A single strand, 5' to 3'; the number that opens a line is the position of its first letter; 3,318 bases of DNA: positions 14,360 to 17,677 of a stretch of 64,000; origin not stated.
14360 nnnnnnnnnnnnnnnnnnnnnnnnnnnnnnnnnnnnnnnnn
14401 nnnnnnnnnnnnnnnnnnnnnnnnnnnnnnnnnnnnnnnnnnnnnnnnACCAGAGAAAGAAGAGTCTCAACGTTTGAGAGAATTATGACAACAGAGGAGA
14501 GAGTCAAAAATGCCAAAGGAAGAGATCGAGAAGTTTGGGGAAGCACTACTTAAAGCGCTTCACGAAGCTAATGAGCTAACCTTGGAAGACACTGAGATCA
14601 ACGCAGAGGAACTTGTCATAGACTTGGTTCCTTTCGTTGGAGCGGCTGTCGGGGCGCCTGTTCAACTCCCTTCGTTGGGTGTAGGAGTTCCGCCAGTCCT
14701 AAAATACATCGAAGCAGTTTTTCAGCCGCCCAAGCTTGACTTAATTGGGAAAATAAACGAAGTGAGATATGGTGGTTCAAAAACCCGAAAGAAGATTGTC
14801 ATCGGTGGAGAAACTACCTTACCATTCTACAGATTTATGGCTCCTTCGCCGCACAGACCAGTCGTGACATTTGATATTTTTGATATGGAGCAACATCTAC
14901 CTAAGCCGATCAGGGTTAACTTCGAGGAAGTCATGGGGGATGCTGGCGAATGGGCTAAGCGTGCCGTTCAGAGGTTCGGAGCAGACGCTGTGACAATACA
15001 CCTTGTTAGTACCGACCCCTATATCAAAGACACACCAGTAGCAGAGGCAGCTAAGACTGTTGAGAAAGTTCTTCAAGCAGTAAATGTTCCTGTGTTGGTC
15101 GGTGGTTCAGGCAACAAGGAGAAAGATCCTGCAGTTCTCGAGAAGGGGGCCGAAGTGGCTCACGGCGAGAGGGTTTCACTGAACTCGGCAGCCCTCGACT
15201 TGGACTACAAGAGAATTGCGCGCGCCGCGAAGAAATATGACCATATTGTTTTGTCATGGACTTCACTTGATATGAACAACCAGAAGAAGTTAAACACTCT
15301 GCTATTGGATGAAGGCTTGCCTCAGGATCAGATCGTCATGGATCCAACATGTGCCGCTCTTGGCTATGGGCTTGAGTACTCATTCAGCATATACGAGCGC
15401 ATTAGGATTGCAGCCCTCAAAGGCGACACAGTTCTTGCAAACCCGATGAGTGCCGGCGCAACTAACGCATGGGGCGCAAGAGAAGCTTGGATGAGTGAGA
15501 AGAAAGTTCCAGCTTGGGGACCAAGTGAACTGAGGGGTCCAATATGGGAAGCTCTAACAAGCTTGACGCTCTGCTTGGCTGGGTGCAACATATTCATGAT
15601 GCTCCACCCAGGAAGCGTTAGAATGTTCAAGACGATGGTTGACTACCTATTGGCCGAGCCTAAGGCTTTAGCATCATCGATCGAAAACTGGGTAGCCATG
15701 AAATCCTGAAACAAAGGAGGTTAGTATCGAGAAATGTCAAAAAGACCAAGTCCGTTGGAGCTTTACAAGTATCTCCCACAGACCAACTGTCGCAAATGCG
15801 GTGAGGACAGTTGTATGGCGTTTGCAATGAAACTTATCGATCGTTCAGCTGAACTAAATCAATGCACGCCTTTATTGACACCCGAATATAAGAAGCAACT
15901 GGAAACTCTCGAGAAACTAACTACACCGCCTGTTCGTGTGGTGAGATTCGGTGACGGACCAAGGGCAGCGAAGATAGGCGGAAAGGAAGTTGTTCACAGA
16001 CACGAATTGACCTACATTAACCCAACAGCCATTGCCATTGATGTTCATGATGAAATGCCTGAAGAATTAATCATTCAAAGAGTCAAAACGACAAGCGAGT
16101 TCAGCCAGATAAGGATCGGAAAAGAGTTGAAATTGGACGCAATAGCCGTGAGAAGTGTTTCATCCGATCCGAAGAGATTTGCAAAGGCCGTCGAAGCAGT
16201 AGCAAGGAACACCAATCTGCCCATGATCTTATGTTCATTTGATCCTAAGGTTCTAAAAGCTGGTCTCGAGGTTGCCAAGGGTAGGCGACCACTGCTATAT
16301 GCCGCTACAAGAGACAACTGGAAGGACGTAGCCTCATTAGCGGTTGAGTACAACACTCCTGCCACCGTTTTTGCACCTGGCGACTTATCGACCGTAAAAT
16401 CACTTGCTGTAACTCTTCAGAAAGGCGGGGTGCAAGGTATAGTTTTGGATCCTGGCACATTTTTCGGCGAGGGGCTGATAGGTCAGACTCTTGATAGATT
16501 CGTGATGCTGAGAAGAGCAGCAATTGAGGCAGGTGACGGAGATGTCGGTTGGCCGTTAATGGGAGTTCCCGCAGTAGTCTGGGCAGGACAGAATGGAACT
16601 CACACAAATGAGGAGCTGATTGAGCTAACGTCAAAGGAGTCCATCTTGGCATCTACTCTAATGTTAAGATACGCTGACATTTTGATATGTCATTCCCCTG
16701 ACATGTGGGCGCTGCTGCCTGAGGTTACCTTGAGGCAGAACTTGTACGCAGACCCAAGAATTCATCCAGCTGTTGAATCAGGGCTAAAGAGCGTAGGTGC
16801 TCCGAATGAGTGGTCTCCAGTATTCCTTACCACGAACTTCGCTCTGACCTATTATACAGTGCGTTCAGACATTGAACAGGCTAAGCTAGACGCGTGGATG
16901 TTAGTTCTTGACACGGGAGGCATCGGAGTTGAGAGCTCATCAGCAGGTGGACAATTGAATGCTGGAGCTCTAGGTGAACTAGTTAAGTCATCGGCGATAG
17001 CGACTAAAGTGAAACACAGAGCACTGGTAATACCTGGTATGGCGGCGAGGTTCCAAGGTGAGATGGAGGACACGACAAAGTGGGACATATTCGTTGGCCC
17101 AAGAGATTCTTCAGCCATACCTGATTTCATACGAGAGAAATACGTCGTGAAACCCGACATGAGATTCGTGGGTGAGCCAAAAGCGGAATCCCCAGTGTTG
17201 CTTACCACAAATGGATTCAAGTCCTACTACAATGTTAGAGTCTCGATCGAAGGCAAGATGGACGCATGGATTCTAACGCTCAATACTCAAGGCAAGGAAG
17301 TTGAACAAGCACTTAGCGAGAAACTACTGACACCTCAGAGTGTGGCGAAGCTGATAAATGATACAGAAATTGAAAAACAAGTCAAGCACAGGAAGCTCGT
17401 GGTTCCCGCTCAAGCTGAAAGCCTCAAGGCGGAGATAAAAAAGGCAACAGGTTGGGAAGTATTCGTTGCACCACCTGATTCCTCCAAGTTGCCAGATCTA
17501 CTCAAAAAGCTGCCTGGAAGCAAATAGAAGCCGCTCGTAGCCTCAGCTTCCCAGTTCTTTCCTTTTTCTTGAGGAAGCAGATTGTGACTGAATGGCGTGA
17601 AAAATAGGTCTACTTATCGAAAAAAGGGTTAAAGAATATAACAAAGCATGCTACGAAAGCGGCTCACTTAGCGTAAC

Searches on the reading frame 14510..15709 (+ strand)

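Call 59: search_protein_families(library=pfam, proteins=[window:14510-15709:+], max_evalue=0.00001)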
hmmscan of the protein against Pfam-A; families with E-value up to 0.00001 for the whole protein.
window:14510-15709:+ (399 aa): 1 family
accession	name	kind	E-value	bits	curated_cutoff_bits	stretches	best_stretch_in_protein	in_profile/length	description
PF03599.22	CdhD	-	4.4e-68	230.2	24.8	1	89-328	6-227/387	CO dehydrogenase/acetyl-CoA synthase delta subunit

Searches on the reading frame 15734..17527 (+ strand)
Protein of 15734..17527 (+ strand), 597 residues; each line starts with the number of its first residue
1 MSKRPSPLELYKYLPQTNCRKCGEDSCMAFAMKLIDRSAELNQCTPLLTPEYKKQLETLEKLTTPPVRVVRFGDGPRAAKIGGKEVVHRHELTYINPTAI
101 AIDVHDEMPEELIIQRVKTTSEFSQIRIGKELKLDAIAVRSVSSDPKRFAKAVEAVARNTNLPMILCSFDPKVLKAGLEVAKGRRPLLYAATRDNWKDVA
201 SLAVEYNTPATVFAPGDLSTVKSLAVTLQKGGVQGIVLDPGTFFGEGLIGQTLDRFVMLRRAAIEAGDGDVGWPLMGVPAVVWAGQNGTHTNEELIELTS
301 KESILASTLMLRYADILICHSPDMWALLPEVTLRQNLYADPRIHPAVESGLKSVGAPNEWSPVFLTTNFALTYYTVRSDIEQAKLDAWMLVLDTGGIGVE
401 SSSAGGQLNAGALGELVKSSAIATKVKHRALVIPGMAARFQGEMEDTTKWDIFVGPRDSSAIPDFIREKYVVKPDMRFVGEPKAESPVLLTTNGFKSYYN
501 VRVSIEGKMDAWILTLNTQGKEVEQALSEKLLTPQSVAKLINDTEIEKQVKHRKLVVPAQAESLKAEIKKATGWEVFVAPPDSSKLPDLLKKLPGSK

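Call 59: search_protein_families(library=pfam, proteins=[window:15734-17527:+], max_evalue=0.00001)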
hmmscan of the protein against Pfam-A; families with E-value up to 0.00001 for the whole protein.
window:15734-17527:+ (597 aa): 2 families
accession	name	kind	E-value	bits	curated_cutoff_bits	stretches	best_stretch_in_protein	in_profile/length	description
PF03599.22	CdhD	-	6.3e-155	516.1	24.8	2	70-465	2-386/387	CO dehydrogenase/acetyl-CoA synthase delta subunit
PF04060.18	FeS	-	7e-14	51.7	23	1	14-46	1-33/33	Putative Fe-S cluster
